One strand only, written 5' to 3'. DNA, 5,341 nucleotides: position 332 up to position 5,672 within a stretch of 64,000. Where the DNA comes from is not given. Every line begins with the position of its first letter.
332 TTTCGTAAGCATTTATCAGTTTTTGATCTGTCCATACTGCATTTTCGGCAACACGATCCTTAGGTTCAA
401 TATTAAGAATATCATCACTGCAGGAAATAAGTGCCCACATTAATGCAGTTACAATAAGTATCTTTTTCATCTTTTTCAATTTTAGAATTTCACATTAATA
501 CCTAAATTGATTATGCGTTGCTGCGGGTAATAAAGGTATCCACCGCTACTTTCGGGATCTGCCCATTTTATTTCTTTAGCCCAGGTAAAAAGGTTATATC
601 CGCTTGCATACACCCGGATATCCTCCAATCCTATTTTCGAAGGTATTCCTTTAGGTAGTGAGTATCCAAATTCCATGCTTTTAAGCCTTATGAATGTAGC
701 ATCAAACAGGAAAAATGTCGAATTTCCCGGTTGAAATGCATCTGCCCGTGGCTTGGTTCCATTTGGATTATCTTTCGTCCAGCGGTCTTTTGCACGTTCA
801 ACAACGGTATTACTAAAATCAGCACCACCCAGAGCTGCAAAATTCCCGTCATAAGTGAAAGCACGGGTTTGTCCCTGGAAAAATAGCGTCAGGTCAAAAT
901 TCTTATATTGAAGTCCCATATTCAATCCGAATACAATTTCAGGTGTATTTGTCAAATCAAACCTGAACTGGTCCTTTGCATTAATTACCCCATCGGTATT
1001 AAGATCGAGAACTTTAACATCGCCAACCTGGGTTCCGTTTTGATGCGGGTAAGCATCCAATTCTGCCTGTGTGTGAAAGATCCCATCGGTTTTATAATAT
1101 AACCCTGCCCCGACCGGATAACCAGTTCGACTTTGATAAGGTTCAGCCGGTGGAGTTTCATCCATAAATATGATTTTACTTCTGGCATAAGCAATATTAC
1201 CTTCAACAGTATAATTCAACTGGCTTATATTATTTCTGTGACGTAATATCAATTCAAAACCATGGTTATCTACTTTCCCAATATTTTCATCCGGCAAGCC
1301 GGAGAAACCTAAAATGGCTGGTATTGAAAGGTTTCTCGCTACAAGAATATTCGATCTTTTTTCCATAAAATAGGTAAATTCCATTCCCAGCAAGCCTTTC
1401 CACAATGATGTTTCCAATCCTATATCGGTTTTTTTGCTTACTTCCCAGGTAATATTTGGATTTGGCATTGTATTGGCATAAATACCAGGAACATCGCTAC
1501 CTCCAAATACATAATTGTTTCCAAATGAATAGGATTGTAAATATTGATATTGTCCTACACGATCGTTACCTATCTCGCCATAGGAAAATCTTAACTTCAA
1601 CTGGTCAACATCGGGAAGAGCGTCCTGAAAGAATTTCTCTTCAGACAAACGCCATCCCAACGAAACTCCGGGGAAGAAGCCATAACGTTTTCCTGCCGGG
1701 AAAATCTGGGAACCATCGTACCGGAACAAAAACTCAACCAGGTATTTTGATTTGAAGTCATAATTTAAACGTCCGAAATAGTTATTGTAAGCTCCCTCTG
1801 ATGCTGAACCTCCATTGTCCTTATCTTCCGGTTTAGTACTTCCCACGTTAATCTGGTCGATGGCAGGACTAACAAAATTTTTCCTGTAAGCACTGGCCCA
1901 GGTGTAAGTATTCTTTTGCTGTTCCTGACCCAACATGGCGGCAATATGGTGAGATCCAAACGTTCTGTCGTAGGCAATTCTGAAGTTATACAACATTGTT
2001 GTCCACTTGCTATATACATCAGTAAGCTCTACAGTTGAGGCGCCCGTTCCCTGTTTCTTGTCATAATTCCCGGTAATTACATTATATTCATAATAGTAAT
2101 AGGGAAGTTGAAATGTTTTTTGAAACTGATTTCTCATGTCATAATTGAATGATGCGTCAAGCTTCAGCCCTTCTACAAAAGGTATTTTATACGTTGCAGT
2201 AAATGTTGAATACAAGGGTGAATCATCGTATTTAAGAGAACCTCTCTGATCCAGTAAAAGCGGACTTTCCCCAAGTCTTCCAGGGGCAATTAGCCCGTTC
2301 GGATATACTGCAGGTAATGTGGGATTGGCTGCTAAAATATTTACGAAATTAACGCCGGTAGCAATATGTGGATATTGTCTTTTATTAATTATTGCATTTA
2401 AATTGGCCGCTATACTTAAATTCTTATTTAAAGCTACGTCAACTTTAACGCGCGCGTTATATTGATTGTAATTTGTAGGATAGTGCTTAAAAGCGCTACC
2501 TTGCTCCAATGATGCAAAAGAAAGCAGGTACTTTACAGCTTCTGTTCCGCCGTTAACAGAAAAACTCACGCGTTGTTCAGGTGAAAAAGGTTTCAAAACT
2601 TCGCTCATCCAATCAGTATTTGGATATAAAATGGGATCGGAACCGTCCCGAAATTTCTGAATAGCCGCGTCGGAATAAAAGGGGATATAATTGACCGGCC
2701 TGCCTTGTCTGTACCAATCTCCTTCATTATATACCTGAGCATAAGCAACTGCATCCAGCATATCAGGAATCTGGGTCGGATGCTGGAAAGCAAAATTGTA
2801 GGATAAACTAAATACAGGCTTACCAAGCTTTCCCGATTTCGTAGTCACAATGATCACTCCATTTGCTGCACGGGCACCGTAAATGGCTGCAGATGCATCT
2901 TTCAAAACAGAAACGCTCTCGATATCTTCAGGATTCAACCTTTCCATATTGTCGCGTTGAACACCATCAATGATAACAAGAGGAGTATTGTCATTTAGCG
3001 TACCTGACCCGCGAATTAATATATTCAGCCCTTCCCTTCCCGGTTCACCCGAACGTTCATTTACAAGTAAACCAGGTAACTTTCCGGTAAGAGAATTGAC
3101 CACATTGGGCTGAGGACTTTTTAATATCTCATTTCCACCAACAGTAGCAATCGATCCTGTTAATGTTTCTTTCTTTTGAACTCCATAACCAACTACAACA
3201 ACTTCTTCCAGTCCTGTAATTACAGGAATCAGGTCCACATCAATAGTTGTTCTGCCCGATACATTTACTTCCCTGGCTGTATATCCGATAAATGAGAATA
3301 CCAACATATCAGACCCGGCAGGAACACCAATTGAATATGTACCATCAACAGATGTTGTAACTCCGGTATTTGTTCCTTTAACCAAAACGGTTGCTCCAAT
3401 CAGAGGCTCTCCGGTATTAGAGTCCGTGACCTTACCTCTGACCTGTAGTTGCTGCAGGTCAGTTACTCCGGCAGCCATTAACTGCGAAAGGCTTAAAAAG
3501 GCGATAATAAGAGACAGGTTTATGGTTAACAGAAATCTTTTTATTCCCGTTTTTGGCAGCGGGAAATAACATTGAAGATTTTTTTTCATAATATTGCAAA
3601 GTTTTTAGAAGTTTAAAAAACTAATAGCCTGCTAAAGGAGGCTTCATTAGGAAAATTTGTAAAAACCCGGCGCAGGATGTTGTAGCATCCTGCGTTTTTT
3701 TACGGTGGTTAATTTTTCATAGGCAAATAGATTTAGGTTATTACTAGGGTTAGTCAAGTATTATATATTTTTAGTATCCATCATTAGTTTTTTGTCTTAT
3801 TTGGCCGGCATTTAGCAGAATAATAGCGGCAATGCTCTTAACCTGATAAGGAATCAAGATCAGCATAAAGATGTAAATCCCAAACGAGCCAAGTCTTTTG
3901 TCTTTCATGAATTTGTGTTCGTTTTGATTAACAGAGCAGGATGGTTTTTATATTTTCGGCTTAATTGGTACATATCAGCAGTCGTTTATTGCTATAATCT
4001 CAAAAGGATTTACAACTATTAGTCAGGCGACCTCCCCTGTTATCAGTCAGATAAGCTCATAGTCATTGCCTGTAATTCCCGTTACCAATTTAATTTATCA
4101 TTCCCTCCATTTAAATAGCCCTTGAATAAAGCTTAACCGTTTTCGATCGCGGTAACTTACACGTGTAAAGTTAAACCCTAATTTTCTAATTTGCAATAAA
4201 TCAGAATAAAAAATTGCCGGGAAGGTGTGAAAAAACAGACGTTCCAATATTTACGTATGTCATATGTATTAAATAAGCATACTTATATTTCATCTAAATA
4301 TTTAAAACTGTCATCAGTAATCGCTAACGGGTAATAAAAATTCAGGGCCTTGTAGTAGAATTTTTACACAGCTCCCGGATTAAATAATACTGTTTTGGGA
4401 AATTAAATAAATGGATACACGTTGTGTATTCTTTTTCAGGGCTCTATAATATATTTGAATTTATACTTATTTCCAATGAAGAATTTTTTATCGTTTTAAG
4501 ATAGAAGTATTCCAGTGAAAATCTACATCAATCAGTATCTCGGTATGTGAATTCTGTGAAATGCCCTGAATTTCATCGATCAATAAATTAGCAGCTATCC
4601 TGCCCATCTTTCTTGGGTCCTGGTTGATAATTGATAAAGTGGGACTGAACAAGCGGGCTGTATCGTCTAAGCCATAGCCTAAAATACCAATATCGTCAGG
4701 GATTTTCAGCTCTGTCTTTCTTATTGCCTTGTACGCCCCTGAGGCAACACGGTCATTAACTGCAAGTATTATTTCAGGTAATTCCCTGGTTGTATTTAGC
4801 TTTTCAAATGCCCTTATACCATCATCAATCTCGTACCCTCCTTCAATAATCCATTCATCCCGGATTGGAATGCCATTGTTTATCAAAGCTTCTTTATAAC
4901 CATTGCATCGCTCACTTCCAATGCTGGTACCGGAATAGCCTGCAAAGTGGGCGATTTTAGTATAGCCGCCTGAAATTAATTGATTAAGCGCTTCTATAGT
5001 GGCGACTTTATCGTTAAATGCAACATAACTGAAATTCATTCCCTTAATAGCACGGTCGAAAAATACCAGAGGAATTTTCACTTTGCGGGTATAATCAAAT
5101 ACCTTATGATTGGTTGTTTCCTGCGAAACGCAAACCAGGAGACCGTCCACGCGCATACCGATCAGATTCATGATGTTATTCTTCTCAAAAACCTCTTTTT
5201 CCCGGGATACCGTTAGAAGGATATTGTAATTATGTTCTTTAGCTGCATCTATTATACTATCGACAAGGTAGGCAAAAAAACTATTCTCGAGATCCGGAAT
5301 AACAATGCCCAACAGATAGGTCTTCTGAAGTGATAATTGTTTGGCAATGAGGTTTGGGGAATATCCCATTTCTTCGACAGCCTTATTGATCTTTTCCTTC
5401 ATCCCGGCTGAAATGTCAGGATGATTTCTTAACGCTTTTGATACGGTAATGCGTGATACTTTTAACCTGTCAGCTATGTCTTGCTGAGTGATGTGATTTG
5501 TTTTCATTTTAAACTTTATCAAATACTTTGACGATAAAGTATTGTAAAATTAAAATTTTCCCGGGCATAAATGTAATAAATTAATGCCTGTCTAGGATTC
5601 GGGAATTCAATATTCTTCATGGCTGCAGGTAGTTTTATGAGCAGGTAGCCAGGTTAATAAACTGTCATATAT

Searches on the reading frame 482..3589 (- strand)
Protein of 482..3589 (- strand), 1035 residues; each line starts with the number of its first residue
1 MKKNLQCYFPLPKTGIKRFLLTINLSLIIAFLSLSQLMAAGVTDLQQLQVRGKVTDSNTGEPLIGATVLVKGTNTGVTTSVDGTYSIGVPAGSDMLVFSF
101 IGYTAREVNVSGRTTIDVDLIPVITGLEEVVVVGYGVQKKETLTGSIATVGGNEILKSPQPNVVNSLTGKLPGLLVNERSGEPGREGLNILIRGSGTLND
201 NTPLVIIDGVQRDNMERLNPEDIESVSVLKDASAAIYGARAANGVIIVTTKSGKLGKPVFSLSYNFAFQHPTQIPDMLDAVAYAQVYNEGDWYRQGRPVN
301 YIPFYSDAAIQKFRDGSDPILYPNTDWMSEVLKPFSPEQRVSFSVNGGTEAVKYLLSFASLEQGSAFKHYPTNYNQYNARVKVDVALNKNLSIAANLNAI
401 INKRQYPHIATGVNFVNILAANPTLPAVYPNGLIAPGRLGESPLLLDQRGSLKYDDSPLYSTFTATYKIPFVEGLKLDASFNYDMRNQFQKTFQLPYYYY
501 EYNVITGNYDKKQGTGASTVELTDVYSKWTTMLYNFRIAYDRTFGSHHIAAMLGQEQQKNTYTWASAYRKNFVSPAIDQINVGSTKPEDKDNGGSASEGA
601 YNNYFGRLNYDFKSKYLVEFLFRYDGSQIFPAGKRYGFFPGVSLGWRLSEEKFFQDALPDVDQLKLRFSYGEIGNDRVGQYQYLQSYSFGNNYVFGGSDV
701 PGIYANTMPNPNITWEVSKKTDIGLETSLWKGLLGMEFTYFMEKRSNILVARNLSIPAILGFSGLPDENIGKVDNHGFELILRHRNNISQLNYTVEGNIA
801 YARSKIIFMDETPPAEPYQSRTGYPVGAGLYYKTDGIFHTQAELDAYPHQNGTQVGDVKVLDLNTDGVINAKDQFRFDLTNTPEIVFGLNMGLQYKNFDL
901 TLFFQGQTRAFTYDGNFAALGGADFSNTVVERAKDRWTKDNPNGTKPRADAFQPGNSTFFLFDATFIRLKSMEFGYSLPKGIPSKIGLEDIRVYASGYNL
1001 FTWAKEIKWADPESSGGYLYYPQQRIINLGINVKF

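Call 34: search_protein_families(library=pfam, proteins=[window:482-3589:-], max_evalue=0.00001)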
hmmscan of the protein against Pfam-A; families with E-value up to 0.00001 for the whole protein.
window:482-3589:- (1035 aa): 4 families
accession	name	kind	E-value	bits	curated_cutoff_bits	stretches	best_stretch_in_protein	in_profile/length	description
PF13715.12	CarbopepD_reg_2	-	3.8e-19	68.9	32.2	1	50-132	1-88/88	CarboxypepD_reg-like domain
PF07715.20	Plug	-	8e-18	65.4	23.9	1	140-245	2-107/107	TonB-dependent Receptor Plug Domain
PF13620.12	CarboxypepD_reg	-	2.9e-12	47.2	32.3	1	49-119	1-80/82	Carboxypeptidase regulatory-like domain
PF23591.1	CILP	-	6.4e-06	26.5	27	0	47-105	4-61/90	Cartilage intermediate layer protein 1-like domain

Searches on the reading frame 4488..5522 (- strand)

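Call 34: search_protein_families(library=pfam, proteins=[window:4488-5522:-], max_evalue=0.00001)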
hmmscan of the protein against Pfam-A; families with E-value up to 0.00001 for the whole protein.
window:4488-5522:- (344 aa): 4 families
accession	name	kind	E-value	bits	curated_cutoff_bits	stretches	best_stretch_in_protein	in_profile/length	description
PF00532.27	Peripla_BP_1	-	1.8e-28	100.3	22.2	1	71-335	4-277/281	Periplasmic binding proteins and sugar binding domain of LacI family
PF13377.12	Peripla_BP_3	-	3.4e-24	86.2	26.5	1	180-329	2-156/167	Periplasmic binding protein-like domain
PF13407.12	Peripla_BP_4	-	1.8e-19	70.8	35.1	1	72-320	2-256/258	Periplasmic binding protein domain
PF00356.27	LacI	-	1.7e-13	50.5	27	1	14-57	3-46/46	Bacterial regulatory proteins, lacI family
